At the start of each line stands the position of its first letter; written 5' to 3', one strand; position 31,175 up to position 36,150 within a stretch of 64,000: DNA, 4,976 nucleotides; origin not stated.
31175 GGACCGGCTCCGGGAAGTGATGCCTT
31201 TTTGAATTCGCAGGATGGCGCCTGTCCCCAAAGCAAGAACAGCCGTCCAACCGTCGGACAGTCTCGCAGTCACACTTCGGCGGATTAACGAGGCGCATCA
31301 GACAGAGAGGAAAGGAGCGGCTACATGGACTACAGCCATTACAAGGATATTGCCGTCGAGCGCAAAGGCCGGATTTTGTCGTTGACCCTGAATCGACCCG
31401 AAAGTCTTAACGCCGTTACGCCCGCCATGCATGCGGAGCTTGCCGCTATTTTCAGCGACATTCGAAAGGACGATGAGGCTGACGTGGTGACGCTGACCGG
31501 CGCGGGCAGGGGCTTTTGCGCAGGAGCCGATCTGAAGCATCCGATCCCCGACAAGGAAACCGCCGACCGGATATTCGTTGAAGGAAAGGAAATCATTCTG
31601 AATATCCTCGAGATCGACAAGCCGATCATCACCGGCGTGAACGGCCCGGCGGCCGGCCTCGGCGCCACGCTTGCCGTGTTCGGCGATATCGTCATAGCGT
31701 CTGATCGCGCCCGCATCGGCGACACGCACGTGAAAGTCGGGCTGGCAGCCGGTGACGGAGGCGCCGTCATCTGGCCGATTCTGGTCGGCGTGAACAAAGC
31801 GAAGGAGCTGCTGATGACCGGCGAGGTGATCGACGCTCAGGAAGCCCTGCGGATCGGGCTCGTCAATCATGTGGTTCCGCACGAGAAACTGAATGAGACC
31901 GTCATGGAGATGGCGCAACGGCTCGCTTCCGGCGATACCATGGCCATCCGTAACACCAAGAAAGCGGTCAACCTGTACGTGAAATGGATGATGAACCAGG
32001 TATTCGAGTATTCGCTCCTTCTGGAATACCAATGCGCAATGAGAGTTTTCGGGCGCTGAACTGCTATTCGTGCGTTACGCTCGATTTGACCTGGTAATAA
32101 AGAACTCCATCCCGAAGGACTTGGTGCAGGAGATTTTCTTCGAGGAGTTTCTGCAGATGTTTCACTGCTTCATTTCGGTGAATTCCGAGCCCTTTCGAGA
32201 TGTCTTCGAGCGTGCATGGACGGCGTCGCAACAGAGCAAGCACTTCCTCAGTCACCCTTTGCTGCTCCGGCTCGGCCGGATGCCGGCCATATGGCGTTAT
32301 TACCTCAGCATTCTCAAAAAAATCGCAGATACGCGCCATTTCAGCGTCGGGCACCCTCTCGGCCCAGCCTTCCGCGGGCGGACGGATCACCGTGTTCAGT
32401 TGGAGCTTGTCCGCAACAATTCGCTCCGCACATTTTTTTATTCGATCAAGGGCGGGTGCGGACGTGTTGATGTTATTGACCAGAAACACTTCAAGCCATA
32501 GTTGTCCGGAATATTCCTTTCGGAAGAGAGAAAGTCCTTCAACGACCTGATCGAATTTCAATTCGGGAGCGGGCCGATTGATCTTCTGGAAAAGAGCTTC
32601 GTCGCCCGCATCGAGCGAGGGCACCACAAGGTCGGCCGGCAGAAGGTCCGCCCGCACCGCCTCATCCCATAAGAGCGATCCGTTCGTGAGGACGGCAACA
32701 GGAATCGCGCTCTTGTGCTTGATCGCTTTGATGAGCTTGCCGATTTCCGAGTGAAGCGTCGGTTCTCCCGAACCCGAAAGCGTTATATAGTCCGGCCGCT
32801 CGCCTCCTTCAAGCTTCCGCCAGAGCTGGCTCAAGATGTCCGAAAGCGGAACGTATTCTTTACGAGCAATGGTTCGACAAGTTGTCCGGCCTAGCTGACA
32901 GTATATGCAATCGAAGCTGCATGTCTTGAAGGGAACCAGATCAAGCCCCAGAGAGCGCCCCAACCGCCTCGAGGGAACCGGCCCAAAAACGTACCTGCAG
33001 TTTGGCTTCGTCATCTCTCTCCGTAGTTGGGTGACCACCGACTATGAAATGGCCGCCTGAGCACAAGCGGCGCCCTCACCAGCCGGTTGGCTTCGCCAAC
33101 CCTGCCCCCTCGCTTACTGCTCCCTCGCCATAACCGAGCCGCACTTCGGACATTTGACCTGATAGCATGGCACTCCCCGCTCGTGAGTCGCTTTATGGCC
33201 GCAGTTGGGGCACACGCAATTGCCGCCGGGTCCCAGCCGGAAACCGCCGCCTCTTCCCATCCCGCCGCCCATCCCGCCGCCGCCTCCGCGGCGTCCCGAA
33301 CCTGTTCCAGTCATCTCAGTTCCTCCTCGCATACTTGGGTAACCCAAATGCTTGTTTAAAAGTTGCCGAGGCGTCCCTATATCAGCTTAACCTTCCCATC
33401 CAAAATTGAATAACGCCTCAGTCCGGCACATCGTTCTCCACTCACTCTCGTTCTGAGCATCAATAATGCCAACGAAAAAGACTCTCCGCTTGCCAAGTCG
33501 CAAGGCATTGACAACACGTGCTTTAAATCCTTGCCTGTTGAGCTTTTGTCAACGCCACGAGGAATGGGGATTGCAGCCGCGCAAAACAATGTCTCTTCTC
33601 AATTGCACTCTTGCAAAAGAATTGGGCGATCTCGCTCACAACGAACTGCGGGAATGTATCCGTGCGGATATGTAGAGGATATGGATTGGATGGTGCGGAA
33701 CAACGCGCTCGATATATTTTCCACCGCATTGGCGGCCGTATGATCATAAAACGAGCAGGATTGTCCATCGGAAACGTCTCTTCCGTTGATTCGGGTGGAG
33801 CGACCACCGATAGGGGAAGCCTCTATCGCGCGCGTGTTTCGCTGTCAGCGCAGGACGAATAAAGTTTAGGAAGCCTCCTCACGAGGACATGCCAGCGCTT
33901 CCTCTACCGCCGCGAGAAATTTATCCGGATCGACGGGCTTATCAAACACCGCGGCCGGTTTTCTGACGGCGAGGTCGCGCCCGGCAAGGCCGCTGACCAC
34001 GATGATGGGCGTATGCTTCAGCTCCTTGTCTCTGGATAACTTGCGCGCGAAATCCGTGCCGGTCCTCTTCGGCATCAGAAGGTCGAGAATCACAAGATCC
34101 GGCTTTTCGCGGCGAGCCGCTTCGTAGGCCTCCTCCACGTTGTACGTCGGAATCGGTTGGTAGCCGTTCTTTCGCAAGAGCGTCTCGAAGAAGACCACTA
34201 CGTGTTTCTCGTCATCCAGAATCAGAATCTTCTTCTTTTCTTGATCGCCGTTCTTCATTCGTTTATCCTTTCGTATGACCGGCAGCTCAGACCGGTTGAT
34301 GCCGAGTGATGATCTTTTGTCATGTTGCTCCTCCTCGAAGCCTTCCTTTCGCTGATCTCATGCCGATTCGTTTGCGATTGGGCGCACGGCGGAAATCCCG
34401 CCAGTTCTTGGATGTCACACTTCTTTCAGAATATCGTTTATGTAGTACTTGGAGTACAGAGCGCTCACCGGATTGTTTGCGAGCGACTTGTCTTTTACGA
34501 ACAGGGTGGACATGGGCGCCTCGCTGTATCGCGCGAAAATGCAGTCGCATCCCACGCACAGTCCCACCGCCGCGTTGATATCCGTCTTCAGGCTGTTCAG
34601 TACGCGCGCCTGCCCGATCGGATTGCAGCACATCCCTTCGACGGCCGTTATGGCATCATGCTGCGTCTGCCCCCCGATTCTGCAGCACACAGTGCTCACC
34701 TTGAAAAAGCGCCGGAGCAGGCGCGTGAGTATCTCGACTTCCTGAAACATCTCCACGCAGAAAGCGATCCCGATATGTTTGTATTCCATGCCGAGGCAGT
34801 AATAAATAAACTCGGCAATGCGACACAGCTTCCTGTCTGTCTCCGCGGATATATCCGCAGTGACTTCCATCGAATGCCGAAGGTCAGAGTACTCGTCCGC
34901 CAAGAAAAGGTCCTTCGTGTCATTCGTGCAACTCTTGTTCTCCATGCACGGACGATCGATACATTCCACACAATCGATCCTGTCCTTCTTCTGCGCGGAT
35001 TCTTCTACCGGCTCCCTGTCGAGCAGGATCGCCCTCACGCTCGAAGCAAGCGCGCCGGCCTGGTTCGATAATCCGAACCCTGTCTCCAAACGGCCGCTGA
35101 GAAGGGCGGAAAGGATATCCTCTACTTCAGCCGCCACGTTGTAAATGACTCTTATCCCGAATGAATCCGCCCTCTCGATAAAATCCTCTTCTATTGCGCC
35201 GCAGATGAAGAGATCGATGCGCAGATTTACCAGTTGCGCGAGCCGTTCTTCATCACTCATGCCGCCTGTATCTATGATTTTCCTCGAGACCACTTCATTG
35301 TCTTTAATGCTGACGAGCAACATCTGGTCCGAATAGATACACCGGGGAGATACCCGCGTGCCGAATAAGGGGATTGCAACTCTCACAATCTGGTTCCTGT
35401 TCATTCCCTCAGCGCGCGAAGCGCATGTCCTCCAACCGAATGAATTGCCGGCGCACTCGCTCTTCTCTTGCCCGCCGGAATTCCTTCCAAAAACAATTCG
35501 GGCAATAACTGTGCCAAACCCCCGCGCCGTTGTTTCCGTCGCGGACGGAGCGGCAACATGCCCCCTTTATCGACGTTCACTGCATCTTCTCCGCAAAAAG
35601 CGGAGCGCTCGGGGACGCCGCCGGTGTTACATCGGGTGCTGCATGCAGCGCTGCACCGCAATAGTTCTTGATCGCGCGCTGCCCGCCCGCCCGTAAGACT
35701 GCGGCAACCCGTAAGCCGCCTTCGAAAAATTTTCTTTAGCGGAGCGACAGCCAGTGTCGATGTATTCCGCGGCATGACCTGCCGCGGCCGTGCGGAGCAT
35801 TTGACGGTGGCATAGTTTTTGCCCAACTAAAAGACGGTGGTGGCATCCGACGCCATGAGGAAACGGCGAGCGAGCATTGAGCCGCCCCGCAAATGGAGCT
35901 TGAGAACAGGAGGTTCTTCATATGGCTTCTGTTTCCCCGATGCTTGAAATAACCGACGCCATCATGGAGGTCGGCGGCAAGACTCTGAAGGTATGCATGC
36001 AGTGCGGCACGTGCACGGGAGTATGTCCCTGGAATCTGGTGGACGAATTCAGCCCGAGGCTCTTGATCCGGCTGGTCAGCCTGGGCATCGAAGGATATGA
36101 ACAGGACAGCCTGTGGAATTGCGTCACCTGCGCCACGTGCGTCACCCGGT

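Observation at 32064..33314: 66-aa Gly-rich zinc-ribbon peptide with a perfect Shine-Dalgarno, encoded directly upstream of a radical SAM enzyme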

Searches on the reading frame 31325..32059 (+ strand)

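Call 3: search_protein_families(library=pfam, proteins=[window:31325-32059:+], max_evalue=0.01)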
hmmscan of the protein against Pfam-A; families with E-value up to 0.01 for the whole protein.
window:31325-32059:+ (244 aa): 2 families
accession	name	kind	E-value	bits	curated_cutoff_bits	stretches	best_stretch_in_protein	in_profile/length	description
PF00378.25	ECH_1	-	2.1e-49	168.6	27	1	13-222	2-212/251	Enoyl-CoA hydratase/isomerase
PF16113.10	ECH_2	-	2.5e-29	103.3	27.2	1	19-201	3-189/335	Enoyl-CoA hydratase/isomerase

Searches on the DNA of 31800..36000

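Call 75: search_rna_families(source=window, start=31800, end=36000, threshold=evalue, max_evalue=1)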
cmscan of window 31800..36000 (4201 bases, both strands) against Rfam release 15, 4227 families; matches with E-value up to 1: 0.
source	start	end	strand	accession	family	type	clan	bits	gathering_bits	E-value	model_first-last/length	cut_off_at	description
